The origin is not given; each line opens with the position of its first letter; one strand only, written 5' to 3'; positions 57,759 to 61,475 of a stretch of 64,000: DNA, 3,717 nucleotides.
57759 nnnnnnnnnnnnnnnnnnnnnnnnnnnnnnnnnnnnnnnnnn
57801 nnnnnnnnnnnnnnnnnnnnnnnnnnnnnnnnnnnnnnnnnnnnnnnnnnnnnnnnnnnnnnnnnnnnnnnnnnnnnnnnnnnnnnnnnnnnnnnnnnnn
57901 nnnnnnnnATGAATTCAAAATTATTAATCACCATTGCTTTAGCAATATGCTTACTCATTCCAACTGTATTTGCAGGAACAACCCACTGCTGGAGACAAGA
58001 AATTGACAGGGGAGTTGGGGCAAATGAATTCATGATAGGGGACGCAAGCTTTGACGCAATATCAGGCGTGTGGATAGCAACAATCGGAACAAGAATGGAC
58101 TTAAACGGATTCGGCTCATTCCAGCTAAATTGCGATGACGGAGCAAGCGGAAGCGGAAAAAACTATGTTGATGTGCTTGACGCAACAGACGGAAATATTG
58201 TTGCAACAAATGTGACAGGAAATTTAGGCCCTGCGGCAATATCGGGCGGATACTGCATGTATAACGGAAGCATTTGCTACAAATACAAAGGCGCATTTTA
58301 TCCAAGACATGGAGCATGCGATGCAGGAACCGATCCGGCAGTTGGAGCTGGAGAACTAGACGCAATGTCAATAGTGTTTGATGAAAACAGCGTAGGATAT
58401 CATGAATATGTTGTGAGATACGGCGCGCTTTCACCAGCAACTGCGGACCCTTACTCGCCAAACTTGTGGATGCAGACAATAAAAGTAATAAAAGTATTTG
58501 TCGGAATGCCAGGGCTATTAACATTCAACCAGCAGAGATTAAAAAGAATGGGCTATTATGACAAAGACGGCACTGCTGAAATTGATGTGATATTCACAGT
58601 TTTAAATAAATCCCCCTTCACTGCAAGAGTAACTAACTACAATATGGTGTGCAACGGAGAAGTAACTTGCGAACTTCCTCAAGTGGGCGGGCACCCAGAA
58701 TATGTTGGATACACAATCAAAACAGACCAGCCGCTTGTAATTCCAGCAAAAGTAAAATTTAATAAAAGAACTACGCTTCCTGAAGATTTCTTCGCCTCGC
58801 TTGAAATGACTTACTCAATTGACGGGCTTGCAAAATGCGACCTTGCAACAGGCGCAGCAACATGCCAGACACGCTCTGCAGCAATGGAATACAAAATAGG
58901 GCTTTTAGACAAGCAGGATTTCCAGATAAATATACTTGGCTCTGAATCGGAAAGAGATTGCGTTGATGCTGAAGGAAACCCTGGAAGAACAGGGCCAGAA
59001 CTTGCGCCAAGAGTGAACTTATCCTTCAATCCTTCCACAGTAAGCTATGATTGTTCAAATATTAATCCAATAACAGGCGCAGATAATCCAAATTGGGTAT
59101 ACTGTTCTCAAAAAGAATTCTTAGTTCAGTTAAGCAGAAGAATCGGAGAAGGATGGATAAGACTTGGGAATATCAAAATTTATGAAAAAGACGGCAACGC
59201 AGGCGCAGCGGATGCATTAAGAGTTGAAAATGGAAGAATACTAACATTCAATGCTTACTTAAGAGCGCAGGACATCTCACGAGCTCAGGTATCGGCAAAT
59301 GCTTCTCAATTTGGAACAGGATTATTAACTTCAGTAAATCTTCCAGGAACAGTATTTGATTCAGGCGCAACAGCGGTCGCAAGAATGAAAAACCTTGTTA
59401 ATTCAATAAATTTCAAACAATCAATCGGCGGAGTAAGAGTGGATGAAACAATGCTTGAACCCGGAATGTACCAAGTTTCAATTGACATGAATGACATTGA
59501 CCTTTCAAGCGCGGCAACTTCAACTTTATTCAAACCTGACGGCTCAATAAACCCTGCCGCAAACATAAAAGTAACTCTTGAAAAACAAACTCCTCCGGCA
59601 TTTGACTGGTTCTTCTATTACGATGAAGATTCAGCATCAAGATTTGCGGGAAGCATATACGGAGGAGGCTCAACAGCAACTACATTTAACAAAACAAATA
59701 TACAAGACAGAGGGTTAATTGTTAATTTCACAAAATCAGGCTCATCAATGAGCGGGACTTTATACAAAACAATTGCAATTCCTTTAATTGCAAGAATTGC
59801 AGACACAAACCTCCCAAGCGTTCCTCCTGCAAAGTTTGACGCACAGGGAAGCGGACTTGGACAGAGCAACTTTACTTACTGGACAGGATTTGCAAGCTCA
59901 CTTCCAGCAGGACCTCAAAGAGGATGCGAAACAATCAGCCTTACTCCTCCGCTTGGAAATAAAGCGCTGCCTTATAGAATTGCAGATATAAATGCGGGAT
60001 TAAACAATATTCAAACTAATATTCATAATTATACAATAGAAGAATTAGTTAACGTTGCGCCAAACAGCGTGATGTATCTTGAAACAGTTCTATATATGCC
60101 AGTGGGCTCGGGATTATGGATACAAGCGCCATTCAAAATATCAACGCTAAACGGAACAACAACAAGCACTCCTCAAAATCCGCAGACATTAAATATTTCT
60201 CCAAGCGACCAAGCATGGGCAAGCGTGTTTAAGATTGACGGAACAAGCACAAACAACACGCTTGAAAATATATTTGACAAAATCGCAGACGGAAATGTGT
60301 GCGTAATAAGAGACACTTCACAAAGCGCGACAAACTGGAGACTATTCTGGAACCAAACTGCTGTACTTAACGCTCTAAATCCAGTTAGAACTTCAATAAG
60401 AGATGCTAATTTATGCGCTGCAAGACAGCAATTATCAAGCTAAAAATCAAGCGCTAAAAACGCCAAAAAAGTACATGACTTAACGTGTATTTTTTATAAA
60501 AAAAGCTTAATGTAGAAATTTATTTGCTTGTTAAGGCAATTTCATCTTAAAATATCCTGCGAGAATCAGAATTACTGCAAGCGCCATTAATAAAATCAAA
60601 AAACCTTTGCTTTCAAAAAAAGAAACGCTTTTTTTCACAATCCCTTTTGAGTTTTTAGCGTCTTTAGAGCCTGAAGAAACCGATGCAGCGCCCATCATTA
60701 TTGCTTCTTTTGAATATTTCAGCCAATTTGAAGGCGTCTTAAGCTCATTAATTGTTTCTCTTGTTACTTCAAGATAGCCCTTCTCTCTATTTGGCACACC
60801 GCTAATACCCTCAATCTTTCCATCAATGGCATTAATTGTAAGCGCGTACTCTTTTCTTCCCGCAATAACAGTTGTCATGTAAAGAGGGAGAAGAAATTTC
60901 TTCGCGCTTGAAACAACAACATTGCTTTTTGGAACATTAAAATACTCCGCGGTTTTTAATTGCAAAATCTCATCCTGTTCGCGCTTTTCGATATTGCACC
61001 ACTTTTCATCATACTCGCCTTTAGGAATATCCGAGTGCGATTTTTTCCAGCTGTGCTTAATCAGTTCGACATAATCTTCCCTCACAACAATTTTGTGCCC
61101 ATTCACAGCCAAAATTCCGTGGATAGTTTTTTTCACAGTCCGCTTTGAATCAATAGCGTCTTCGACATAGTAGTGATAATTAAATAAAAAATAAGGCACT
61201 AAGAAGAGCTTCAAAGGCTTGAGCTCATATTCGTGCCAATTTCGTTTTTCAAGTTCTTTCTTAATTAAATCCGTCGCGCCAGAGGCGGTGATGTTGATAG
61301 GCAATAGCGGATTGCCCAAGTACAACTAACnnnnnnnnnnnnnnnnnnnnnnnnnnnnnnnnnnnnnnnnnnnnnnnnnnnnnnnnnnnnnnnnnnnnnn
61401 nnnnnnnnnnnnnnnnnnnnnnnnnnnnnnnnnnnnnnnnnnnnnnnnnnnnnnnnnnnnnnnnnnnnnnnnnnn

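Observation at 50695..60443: Second surface-protein cluster: 1824 aa anchored giant plus a translationally coupled anchor/secreted Cys-rich pair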

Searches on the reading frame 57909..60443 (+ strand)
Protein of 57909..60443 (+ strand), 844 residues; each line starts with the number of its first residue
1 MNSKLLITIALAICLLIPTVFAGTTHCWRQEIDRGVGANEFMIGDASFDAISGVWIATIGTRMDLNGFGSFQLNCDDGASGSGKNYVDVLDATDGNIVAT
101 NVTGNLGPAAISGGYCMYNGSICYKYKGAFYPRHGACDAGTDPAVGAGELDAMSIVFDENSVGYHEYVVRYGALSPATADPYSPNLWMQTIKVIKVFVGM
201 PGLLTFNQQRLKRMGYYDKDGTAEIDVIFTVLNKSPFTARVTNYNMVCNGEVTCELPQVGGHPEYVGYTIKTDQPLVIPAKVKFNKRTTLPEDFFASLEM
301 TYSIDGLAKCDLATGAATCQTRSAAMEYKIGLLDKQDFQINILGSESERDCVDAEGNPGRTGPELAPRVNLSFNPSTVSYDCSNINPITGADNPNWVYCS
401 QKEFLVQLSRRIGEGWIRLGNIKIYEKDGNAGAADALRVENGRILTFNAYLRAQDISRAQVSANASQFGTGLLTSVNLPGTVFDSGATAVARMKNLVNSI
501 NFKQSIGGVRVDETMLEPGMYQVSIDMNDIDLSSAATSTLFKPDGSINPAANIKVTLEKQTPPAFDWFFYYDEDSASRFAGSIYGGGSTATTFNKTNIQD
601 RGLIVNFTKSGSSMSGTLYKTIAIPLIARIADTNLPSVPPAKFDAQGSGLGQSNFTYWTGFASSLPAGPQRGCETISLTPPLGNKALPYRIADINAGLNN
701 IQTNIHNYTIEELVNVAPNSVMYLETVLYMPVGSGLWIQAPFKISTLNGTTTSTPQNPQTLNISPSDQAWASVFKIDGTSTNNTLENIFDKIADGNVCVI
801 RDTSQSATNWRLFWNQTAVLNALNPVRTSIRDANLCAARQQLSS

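Call 6: search_protein_families(library=pfam, proteins=[window:57909-60443:+], max_evalue=1)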
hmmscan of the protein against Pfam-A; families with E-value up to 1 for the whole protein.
window:57909-60443:+ (844 aa): 1 family
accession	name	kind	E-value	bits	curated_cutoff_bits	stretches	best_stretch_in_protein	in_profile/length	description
PF05564.17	Auxin_repressed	-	0.2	12.7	25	1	750-803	52-106/117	Dormancy/auxin associated protein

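Call 7: search_protein_families(library=ncbifam, proteins=[window:57909-60443:+], max_evalue=1)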
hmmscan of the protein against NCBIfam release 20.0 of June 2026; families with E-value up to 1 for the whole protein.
window:57909-60443:+ (844 aa): 0 families

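Call 15: find_homologous_proteins(query=window:57909-60443:+)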
Query window:57909-60443:+ (844 aa): 14 proteins with E <= 0.001 among 8000 candidates.
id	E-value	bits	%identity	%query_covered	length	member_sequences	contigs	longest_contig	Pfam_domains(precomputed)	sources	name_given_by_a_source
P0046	0.0e+0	1942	100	100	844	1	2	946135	-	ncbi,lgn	-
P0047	0.0e+0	1317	67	100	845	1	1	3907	-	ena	-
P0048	0.0e+0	1283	66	100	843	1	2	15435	-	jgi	-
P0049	1.0e-184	634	39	99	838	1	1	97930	-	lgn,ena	-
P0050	1.2e-167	578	37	98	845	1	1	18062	-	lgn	-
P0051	4.4e-149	516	37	100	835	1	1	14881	-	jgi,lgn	-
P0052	4.1e-137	477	35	97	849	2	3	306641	-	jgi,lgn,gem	-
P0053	5.3e-132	460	35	100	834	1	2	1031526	-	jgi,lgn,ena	-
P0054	1.5e-130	455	35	98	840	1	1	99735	-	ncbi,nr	ncbi:Uncharacterised protein [uncultured archaeon]|nr:Uncharacterised protein [uncultured archaeon]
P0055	3.8e-122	427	34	100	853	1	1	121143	-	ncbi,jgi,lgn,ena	-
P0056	1.5e-113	399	32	98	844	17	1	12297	-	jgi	jgi:hypothetical protein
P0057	9.8e-96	340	32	100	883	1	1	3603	-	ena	-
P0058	3.2e-61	226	28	99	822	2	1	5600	-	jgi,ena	-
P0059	2.3e-43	167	26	99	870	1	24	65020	-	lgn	-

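Call 24: search_solved_structures(query=A2, max_evalue=1)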
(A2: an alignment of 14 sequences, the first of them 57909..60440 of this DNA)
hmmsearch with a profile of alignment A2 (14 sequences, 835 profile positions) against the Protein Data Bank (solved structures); distinct sequences matched with E-value up to 1: 1.
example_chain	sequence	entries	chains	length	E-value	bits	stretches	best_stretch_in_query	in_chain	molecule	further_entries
7w5z_T5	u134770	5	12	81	0.22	12.7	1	575-640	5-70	Cytochrome c oxidase small TIM subunit 5 | Cullin domain-containing protein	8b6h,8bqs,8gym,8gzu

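Call 30: find_related_loci(query=A2, collection=genome_contigs, flank=10000)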
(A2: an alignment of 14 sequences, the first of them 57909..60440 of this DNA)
Query A2 (844 aa) in genome_contigs; peptide patterns used: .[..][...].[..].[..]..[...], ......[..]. (x = any residue, [..] = any of these).
36 stretches matched a pattern; 22 encode a relative of the query (tblastn E <= 1e-3); 22 distinct loci.
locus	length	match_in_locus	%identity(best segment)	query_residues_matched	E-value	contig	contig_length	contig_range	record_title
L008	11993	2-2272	39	76-836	1e-169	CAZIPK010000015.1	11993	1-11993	MAG TPA_asm: uncultured archaeon isolate binchicken_co16_357 genome assembly, contig: NODE_8936_length_11993_cov_5.45761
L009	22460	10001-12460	35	21-844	6e-134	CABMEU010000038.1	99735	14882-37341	uncultured archaeon isolate LFW-252_2 genome assembly, contig: LFW2522_5, whole genome shotgun sequence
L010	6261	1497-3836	30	20-840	1e-91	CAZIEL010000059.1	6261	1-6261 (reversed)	MAG TPA_asm: uncultured archaeon isolate SRP098346_co1_442 genome assembly, contig: NODE_18005_length_6261_cov_8.696584,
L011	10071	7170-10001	34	1-844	1e-86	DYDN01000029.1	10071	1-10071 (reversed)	MAG TPA_asm: Candidatus Forterrea sp. isolate IMS_BF NODE_1575_length_10078_cov_34.1837, whole genome shotgun sequence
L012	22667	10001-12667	29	6-844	7e-81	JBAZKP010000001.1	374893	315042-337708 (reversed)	MAG: archaeon isolate SO_2017_LW4_146 scaffold_74_c1_LW137-91_2017, whole genome shotgun sequence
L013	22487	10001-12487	28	1-844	7e-80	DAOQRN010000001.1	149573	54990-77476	MAG TPA_asm: archaeon isolate AMR_MDS_1191 NODE_14_length_149573_cov_8.758303, whole genome shotgun sequence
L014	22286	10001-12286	28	56-842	9e-73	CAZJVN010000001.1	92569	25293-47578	MAG TPA_asm: uncultured archaeon isolate SRP263991_co4_116 genome assembly, contig: NODE_141_length_92569_cov_7.838100,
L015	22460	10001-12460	27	9-833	2e-71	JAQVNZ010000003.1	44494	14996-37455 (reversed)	MAG: Candidatus ainarchaeum sp. isolate STF1_169 NODE_1615_length_44494_cov_4.065251_Sandtown_F1, whole genome shotgun s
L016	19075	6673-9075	27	26-840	4e-68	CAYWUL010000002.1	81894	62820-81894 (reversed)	MAG TPA_asm: uncultured archaeon isolate SRP178699_co2_500 genome assembly, contig: NODE_57_length_81894_cov_9.197375, w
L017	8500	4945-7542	27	16-839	3e-64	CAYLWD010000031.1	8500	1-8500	MAG TPA_asm: uncultured archaeon isolate SRP178699_co1_628 genome assembly, contig: NODE_11792_length_8500_cov_4.639787,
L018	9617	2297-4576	27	56-842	2e-61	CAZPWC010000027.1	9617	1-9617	MAG TPA_asm: uncultured archaeon isolate SRP178699_co1_643 genome assembly, contig: NODE_9869_length_9617_cov_7.299624,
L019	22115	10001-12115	29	135-839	2e-56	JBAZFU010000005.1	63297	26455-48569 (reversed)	MAG: archaeon isolate SO_2017_LW3_27 NODE_936_length_63297_cov_1.727845_LW162_2017, whole genome shotgun sequence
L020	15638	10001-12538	33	56-843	5e-55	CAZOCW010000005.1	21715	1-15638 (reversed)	MAG TPA_asm: uncultured archaeon isolate SRP272421_co2_118 genome assembly, contig: NODE_6562_length_21715_cov_4.692428,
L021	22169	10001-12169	27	114-839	6e-54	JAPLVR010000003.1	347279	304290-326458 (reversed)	MAG: Candidatus Iainarchaeum archaeon isolate LacPavin_0920_SED1_MAG_42_29 LacPavin_0920_SED1_scaffold_391753, whole gen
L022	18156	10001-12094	29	145-839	3e-62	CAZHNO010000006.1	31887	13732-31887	MAG TPA_asm: uncultured archaeon isolate SRP263991_co2_691 genome assembly, contig: NODE_1372_length_31887_cov_9.795143,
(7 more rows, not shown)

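Call 43: predict_structure(alignment_id=A2)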
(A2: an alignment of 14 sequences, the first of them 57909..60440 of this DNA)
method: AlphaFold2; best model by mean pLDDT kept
length: 844 residues; sequences in the alignment: 14
mean_pLDDT: 73.5   pTM: 0.49
mean pLDDT of the five models: 73.5, 73.3, 71.1, 70.1, 61.2
residues with pLDDT >= 90: 57; 70-90: 512; 50-70: 203; < 50: 72
segments of 3 or more residues with pLDDT < 50: 20-24, 331-349, 374-377, 530-536, 575-587, 589-598, 680-684, 698-700
pLDDT, mean of each block of 10 residues (from residue 1): 68 64 54 78 80 79 88 63 85 89 86 69 75 62 75 85 89 76 81 87 78 56 81 83 87 84 86 82 70 81 78 77 78 37 40 63 75 54 78 80 85 86 82 85 89 86 75 66 76 87 78 84 80 54 78 87 78 51 45 46 72 69 83 65 69 63 66 65 55 57 67 74 81 73 79 78 64 68 72 83 71 81 81 69 48
secondary structure, 60 per line:
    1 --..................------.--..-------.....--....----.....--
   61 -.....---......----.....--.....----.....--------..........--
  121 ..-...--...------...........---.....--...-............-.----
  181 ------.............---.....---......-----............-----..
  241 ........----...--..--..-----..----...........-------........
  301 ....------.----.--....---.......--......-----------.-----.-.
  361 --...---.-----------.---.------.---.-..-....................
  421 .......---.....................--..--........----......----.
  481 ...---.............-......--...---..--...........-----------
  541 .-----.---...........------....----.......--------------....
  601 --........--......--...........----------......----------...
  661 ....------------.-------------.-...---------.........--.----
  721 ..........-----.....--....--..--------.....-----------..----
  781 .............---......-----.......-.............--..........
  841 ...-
elements in order (helices of 4 or more, strands of 3 or more residues): H3-20 E39-43 E46-49 E54-58 E62-66 E70-75 E80-84 E87-91 E96-100 E109-118 E124-126 E129-131 E138-148 E152-156 E163-174 E187-199 E203-207 E211-216 E222-233 E239-248 E253-255 E275-285 E293-304 E319-322 E326-332 H335-340 H401-427 H431-445 E446-451 H458-465 H470-475 H480-483 H487-499 E501-506 E509-511 E519-529 E551-561 H568-571 H576-582 H597-600 E603-610 E613-618 E621-631 E642-647 E658-664 E693-695 E705-710 E721-730 E736-740 E743-746 E759-763 H781-793 E797-802 E808-814 H816-828 H831-843

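Call 77: fold_search(model_id=the predicted structure, library=pdb)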
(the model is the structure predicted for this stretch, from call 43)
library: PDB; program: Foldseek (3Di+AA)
matches with E <= 10: 1495; with E <= 0.001: 358
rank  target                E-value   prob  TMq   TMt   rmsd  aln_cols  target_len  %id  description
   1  6avu_A                1.9e-07  1.00  0.14  0.13  13.5       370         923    8  Human alpha-V beta-3 Integrin (open conformation) in complex with the therapeutic antibody LM609 (released 2017-11-01)
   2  3ije_A                2.1e-07  1.00  0.09  0.09  21.1       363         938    8  Crystal structure of the complete integrin alhaVbeta3 ectodomain plus an Alpha/beta transmembrane fragment (released 2009-09-29)
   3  6avr_A                3.3e-07  1.00  0.13  0.12  13.8       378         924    7  Human alpha-V beta-3 Integrin (intermediate conformation) in complex with the therapeutic antibody LM609 (released 2017-11-01)
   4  6avq_A                3.5e-07  1.00  0.13  0.12  14.1       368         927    9  The Therapeutic Antibody LM609 Selectively Inhibits Ligand Binding to Human alpha-V beta-3 Integrin via Steric Hindran (released 2017-11-01)
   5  9fh8_A                1.0e-06  1.00  0.13  0.29  12.1       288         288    7  Crystal structure of the SPD-2 domain of Apis dorsata CEP192 (released 2025-03-26)
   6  8xfg_A                2.1e-06  1.00  0.11  0.12  16.5       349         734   10  Cryo-EM structure of integrin ITGAV, ITGB3 and CYCLO (RGDFK) complex, conformation 1 (released 2024-12-18)
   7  8t2v_A                2.2e-06  1.00  0.12  0.11  15.2       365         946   11  Cryo-EM Structures of Full-length Integrin alphaIIbbeta3 in Native Lipids (released 2023-07-26)
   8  9iuj_A                2.4e-06  1.00  0.10  0.11  16.8       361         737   10  Integrin alpha-v beta-3 in complex with rhodostomin (released 2025-07-30)
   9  9ijj_C                3.0e-06  1.00  0.13  0.12  12.5       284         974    8  In situ structure of the central apparatus in mouse sperm axoneme. (released 2025-06-04)
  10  2qsv                  5.3e-06  1.00  0.09  0.27  20.5       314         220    8  Crystal structure of protein of unknown function from Porphyromonas gingivalis W83 (released 2007-09-25)
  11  7sqc_O0               5.9e-06  1.00  0.12  0.09  16.0       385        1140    8  Ciliary C1 central pair apparatus isolated from Chlamydomonas reinhardtii (released 2022-04-13)
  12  7sqc_F0               8.0e-06  1.00  0.12  0.25  21.0       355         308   10  Ciliary C1 central pair apparatus isolated from Chlamydomonas reinhardtii (released 2022-04-13)
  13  3vac_A                8.5e-06  0.99  0.13  0.22  18.1       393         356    8  Crystal Structure of the CFA/I Enterotoxigenic E. coli adhesin CfaE mutant G168D (released 2013-02-20)
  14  9ijj_E                1.0e-05  1.00  0.13  0.20  13.2       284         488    9  In situ structure of the central apparatus in mouse sperm axoneme. (released 2025-06-04)
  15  4lp4_A                1.3e-05  1.00  0.11  0.31  14.4       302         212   10  Crystal structure of the human RAGE VC1 fragment in space group P62 (released 2013-10-16)
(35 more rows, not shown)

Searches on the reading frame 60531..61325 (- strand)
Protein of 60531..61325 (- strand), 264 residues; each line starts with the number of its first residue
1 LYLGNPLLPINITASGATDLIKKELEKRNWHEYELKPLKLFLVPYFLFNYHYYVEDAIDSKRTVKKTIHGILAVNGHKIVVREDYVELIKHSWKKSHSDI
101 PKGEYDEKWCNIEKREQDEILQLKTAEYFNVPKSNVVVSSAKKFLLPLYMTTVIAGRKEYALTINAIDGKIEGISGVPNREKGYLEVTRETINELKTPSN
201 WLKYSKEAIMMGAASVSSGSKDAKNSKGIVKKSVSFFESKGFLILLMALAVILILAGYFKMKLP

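Call 6: search_protein_families(library=pfam, proteins=[window:60531-61325:-], max_evalue=1)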
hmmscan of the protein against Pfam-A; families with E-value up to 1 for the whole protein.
window:60531-61325:- (264 aa): 1 family
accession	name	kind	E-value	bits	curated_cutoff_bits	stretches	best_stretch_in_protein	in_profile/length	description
PF18925.5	DUF5675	-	0.058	13.7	26.7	1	64-125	8-57/114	Family of unknown function (DUF5675)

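Call 7: search_protein_families(library=ncbifam, proteins=[window:60531-61325:-], max_evalue=1)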
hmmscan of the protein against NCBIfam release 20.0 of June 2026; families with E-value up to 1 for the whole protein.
window:60531-61325:- (264 aa): 1 family
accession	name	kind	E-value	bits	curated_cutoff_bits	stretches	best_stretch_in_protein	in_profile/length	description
NF041158.1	Spm_actase_Thplmales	equivalog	0.066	13.6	225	1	83-122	13-51/115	spermidine N(1)-acetyltransferase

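Call 97: search_solved_structures(query=window:60531-61325:-, max_evalue=1)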
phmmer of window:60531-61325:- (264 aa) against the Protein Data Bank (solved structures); distinct sequences matched with E-value up to 1: 0.
